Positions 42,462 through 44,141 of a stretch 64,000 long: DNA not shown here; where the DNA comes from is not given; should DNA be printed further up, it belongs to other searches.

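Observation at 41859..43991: Phosphatase fused to a dead kinase carrying a long acidic low-complexity insert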

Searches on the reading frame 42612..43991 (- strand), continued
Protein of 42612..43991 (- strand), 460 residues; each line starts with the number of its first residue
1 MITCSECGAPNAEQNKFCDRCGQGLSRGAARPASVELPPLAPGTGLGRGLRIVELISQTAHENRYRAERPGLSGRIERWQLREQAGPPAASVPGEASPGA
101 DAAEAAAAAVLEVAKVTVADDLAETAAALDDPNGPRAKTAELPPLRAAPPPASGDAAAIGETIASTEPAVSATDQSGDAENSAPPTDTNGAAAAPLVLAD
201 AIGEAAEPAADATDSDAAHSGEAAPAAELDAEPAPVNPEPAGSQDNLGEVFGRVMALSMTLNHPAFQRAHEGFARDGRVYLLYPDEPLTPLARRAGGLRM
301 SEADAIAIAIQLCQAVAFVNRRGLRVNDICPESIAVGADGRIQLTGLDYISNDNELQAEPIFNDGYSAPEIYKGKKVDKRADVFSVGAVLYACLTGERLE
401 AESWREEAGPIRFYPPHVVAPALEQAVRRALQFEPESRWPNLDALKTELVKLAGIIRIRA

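Call 90: search_dna_similar(query=P0204, collection=plasmids, mode=protein, max_evalue=1e-10, max_rows=25)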
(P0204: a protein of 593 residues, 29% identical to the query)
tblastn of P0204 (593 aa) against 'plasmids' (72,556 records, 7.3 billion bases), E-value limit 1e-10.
Records with a match: 214; places in all: 258; records where one place covers at least 80% of the query: 11.
Best place of each record, by identity: <60% 214.
By first word of the organism name: Rhizobium 29; Leisingera 19; Streptomyces 15; Bacillus 12; Azospirillum 9; Paracoccus 7; Halomicrobium 6; Caballeronia 5; Sinorhizobium 5; Mesorhizobium 5; and 65 more.
By predicted mobility (MOB-suite, as given by PLSDB): non-mobilizable 166; mobilizable 27; conjugative 21.
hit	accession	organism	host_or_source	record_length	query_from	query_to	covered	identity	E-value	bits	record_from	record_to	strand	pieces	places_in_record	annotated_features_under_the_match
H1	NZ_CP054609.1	Paenibacillus cellulosilyticus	cell culture,soil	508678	97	589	78%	33.0%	4e-35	238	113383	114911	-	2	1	pknB: Stk1 family PASTA domain-containing Ser/Thr kinase | Stp1/IreP family PP2C-type Ser/Thr phosphatase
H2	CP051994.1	Staphylococcus aureus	Homo sapiens,respiratory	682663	74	591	82%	31.3%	6e-28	204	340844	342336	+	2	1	pknB: serine/threonine protein kinase Stk1 | protein-serine/threonine phosphatase Stp1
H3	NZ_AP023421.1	Pusillibacter faecalis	Homo sapiens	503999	74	588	83%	30.6%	8e-27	216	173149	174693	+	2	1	pknB: Stk1 family PASTA domain-containing Ser/Thr kinase | Stp1/IreP family PP2C-type Ser/Thr phosphatase | rlmN: 23S rRNA (adenine(2503)-C(2))-methyltransferase RlmN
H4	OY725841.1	Subdoligranulum variabile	-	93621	87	591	80%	31.7%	7e-30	217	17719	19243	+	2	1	record has no annotation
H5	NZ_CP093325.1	Bacillus sp. N5-665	whole organism,peat soil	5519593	78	588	81%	31.5%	1e-29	210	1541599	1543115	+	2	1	none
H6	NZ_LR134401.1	Listeria monocytogenes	Homo sapiens,Vein blood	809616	78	588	81%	31.3%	3e-34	238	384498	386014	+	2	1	pknB: Stk1 family PASTA domain-containing Ser/Thr kinase | Stp1/IreP family PP2C-type Ser/Thr phosphatase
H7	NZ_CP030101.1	Listeria monocytogenes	Environment,water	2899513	78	588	81%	31.3%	5e-34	237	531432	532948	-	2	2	none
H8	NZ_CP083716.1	Bacillus velezensis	cell culture,Meju, fermented soybean ...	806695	87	588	80%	31.5%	1e-34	232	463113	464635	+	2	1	pknB: Stk1 family PASTA domain-containing Ser/Thr kinase | Stp1/IreP family PP2C-type Ser/Thr phosphatase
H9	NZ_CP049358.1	Deinococcus wulumuqiensis R12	cell culture,soil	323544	32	588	94%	26.8%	2e-23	209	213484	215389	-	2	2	protein phosphatase 2C domain-containing protein | right-handed parallel beta-helix repeat-containing protein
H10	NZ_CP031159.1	Deinococcus wulumuqiensis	cell culture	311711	32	588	94%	26.7%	2e-23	210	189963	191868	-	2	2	protein phosphatase 2C domain-containing protein | right-handed parallel beta-helix repeat-containing protein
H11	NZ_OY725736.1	Monoglobus pectinilyticus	-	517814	74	588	82%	30.4%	4e-36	244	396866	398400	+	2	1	pknB: Stk1 family PASTA domain-containing Ser/Thr kinase | Stp1/IreP family PP2C-type Ser/Thr phosphatase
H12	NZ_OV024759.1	Deinococcus radiodurans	-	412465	32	589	90%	27.1%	2e-19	200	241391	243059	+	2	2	right-handed parallel beta-helix repeat-containing protein | PP2C family serine/threonine-protein phosphatase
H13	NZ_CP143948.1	Agathobacter rectalis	Homo sapiens,cell culture,fecal sample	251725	74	591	83%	28.8%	5e-19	198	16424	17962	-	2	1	protein phosphatase 2C domain-containing protein | serine/threonine-protein kinase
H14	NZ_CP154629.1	Acetoanaerobium noterae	cell culture,Sludge of a digestion ...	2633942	85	588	75%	31.5%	9e-30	226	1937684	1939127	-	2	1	none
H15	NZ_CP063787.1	Tolypothrix sp. PCC 7712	Soil sample,soil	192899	123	590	75%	30.2%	1e-28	202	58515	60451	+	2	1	serine/threonine-protein kinase | protein phosphatase 2C domain-containing protein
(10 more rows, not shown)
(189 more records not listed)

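Call 91: get_annotated_region(hit=H12, flank=6000)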
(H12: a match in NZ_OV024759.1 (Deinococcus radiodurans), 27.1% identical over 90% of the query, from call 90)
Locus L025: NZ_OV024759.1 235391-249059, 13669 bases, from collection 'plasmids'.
description: Deinococcus radiodurans isolate DRR11 plasmid 3
organism: Deinococcus radiodurans (NCBI taxid 1299)
taxonomy: Bacteria; Deinococcota; Deinococci; Deinococcales; Deinococcaceae; Deinococcus; Deinococcus radiodurans
host: -; source: -; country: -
typing (MOB-suite, as given by PLSDB): non-mobilizable
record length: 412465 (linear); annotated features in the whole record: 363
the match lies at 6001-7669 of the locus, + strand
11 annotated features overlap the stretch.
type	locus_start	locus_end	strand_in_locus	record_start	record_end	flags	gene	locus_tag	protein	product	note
CDS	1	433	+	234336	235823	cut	-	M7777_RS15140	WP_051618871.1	phospholipase D-like domain-containing protein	-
CDS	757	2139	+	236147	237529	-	-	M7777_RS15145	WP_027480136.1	VWA domain-containing protein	-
CDS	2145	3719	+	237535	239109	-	-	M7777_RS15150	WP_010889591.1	serine/threonine-protein kinase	GO:0006468 - protein phosphorylation [Evidence IEA]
CDS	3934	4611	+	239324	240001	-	-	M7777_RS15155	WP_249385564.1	hypothetical protein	-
CDS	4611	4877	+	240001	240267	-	-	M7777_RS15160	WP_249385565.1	FHA domain-containing protein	-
CDS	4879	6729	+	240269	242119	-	-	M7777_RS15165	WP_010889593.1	PP2C family serine/threonine-protein phosphatase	-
CDS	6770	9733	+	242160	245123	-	-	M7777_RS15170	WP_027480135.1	right-handed parallel beta-helix repeat-containing protein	-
CDS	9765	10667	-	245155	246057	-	-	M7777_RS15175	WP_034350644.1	LysR family transcriptional regulator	-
CDS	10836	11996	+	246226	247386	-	-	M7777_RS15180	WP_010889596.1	acyl-CoA dehydrogenase family protein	-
CDS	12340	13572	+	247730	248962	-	kynU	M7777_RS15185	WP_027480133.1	kynureninase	GO:0019441 - tryptophan catabolic process to kynurenine [Evidence IEA]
CDS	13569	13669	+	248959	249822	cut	kynA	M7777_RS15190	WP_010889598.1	tryptophan 2,3-dioxygenase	GO:0019441 - tryptophan catabolic process to kynurenine [Evidence IEA]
